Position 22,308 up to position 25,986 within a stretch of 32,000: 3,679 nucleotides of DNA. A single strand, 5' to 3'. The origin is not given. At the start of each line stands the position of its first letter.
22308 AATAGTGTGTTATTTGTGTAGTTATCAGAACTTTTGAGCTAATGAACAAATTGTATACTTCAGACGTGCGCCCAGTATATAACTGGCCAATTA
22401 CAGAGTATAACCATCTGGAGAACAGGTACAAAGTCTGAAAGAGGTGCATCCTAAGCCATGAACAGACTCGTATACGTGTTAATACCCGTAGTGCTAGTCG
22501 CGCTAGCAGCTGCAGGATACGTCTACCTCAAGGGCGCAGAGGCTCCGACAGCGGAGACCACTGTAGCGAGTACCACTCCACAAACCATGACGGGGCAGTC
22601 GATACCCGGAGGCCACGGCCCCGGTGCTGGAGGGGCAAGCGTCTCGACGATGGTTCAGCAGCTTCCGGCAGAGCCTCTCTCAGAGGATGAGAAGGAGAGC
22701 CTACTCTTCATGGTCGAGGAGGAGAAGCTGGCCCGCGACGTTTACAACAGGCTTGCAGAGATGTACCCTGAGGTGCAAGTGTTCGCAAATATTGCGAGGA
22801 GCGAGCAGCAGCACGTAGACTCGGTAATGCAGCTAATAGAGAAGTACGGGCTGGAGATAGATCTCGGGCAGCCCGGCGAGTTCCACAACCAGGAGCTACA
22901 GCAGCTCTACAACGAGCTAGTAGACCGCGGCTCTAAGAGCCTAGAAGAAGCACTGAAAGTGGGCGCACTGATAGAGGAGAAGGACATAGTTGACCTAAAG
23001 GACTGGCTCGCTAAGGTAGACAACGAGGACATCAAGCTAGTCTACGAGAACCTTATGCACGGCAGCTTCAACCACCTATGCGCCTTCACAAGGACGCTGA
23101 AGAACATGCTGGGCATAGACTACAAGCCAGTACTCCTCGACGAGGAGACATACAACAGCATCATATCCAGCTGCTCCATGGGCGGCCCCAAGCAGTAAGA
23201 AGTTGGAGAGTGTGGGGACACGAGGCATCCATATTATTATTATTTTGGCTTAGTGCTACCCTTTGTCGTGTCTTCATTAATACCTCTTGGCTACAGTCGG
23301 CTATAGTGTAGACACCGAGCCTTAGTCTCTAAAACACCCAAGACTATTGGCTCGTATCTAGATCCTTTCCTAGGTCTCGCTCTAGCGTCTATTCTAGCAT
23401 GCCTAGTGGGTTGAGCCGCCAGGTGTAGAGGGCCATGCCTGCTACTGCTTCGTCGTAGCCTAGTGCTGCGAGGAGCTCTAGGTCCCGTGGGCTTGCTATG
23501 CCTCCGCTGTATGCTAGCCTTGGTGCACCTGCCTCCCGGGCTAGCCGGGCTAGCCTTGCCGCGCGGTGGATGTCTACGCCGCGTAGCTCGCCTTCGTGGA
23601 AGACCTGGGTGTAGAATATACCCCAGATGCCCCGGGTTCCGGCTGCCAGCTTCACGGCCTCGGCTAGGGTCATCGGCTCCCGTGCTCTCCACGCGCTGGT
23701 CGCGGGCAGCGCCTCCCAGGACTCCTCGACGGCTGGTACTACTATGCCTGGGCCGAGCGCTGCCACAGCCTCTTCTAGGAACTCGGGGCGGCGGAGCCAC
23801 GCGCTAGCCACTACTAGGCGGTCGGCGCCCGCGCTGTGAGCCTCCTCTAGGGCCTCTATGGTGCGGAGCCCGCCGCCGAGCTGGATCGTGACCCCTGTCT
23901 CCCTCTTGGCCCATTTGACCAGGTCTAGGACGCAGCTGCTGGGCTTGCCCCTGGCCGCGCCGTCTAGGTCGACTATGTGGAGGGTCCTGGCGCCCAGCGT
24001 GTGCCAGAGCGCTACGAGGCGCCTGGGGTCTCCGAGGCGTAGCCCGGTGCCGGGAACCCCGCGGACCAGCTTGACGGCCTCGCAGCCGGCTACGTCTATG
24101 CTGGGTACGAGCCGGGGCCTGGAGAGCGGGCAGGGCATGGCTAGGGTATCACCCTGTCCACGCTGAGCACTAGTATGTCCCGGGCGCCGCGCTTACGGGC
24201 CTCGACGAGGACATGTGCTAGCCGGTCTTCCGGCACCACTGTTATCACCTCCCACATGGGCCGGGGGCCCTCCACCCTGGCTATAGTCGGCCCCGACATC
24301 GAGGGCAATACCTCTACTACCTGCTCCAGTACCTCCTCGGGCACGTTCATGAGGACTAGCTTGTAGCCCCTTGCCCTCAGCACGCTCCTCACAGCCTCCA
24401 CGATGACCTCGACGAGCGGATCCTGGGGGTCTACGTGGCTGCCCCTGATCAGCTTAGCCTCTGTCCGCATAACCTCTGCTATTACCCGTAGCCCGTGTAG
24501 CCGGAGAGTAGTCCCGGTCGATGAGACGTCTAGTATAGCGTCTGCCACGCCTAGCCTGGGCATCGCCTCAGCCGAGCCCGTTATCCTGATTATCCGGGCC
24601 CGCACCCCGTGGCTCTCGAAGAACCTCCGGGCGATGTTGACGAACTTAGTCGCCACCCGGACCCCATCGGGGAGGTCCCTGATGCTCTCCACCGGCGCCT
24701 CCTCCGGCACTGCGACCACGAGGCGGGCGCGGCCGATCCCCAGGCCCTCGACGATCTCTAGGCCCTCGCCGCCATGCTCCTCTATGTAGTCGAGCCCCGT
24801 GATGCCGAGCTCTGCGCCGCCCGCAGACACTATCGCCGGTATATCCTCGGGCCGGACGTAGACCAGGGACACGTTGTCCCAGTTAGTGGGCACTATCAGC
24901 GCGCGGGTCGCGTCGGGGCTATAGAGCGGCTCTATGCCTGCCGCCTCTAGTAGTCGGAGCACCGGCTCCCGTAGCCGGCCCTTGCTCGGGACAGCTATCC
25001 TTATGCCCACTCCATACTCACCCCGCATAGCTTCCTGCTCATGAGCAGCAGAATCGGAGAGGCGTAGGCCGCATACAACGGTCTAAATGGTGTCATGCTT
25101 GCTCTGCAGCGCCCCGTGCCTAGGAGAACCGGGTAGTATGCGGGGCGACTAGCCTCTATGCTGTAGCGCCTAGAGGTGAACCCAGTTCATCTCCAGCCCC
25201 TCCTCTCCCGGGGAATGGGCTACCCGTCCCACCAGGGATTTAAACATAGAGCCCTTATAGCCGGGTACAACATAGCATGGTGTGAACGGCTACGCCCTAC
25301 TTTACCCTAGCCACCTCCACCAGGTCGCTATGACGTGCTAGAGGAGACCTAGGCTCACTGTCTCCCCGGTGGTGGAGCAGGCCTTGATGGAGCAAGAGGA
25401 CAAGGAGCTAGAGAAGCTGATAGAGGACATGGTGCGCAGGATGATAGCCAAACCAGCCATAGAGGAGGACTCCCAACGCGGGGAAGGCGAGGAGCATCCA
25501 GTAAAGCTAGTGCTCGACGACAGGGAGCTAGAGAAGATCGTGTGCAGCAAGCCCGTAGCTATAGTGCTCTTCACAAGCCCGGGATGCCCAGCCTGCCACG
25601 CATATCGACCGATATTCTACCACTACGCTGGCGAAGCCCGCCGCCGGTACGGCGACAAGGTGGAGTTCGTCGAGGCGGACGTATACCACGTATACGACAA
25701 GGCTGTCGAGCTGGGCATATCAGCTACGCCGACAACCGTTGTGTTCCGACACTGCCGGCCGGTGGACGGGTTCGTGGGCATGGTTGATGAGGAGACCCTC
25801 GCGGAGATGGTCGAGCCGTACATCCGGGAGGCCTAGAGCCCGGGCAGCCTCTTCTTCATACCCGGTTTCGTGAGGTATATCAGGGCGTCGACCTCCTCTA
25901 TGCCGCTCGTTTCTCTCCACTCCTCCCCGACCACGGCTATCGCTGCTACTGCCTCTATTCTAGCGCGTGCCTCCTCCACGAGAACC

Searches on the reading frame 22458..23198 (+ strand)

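Call 9: search_protein_families(library=pfam, proteins=[window:22458-23198:+], max_evalue=0.001)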
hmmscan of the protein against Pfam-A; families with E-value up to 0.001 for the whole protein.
window:22458-23198:+ (246 aa): 2 families
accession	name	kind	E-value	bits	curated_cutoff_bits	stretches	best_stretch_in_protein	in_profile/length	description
PF09968.15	DUF2202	-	2.6e-50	170.8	22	1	78-238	1-161/162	Uncharacterized protein domain (DUF2202)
PF12583.14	TPPII_C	-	0.00012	22.9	27.7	0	182-223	24-65/69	Tripeptidyl peptidase II, C-terminal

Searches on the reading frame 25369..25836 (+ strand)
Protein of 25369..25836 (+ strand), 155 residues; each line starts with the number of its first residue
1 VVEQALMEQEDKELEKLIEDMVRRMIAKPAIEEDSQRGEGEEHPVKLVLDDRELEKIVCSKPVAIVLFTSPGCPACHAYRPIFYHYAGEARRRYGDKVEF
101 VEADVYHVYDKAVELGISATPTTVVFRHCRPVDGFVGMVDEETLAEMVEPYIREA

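Call 9: search_protein_families(library=pfam, proteins=[window:25369-25836:+], max_evalue=0.001)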
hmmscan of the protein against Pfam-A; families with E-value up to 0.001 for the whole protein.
window:25369-25836:+ (155 aa): 2 families
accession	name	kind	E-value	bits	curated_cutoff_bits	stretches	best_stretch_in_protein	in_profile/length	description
PF00085.26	Thioredoxin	-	9.8e-10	38.8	23.5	1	48-148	4-101/103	Thioredoxin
PF13098.12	Thioredoxin_2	-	4.8e-07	30.5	27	1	64-147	8-103/104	Thioredoxin-like domain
